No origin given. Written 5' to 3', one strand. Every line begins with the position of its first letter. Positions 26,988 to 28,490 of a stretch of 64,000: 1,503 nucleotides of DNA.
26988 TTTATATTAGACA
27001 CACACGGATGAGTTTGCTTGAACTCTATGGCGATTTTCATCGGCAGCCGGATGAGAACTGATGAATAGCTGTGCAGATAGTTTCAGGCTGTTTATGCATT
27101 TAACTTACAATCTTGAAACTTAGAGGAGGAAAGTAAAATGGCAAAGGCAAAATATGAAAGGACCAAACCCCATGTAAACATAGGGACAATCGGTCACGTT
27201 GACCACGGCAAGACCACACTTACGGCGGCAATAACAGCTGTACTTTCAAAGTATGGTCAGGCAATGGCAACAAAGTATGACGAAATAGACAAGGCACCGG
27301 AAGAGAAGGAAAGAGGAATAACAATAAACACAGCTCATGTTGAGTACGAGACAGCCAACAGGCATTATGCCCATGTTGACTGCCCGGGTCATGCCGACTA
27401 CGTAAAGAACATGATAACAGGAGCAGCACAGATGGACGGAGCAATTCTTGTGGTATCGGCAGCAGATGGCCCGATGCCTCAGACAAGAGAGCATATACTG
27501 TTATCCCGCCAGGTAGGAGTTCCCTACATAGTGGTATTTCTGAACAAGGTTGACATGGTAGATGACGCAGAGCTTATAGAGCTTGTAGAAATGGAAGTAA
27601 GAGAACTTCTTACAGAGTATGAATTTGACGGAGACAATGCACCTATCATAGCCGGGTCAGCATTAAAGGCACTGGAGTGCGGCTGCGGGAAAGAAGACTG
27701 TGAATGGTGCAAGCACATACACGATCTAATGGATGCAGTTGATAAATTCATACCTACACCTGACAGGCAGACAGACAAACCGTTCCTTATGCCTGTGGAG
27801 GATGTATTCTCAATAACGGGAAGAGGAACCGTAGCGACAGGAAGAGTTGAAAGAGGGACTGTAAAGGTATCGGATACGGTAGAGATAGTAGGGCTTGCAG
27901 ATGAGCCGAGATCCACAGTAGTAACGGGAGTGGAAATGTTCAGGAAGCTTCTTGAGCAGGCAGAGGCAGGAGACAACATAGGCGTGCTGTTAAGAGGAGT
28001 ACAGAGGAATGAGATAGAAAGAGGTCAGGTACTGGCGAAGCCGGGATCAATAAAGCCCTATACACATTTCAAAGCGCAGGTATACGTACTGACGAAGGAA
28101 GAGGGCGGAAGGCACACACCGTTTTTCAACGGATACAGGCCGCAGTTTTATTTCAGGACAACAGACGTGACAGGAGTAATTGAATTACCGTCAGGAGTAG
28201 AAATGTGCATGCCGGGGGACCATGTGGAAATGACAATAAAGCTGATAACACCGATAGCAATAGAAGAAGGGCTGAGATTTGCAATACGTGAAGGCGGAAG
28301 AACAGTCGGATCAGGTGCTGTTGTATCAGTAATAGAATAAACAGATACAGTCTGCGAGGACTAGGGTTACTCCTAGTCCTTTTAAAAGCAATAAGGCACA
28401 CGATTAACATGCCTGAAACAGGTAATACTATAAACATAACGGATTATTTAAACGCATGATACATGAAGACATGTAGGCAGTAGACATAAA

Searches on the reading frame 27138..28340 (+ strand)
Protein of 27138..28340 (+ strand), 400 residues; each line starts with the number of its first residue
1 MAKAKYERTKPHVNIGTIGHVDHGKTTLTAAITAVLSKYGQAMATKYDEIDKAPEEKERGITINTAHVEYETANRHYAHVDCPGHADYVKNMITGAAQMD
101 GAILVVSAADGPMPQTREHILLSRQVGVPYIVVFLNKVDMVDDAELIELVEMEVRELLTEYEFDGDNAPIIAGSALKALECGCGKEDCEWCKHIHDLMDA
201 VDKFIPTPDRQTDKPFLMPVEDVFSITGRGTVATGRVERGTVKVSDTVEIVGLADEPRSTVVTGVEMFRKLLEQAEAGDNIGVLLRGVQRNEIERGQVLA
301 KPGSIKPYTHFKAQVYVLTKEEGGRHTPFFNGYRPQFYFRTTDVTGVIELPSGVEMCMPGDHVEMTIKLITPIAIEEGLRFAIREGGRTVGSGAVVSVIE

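Call 58: find_encoding_contigs(protein=P0364, flank=10000, max_places=3)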
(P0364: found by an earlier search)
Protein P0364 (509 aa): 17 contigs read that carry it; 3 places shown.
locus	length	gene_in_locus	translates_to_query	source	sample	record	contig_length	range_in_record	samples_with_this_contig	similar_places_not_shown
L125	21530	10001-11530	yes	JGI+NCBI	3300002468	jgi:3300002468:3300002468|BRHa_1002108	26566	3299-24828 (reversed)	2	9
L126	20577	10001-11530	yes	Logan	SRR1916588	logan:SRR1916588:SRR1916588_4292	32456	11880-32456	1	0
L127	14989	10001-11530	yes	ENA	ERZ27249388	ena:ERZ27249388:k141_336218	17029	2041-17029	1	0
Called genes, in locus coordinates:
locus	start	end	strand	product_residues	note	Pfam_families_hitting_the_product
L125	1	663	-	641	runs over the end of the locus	PF08279:HTH_11 (weak), PF05043:Mga, PF08279:HTH_11 (weak), PF00874:PRD, PF00359:PTS_EIIA_2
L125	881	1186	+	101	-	PF02302:PTS_IIB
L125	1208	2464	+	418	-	PF02378:PTS_EIIC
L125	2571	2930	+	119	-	PF02255:PTS_IIA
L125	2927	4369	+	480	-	PF00232:Glyco_hydro_1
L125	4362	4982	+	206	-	PF19700:DUF6198, PF02588:YitT_membrane (faint)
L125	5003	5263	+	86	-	PF00381:PTS-HPr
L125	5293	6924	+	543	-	PF05524:PEP-utilisers_N, PF00391:PEP-utilizers, PF02896:PEP-utilizers_C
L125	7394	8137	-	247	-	-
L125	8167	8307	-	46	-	-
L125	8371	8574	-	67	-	-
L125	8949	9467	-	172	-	-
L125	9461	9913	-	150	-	PF00005:ABC_tran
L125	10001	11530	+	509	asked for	PF00221:Lyase_aromatic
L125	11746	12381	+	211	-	PF00528:BPD_transp_1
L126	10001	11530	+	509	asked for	PF00221:Lyase_aromatic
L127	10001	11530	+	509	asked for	PF00221:Lyase_aromatic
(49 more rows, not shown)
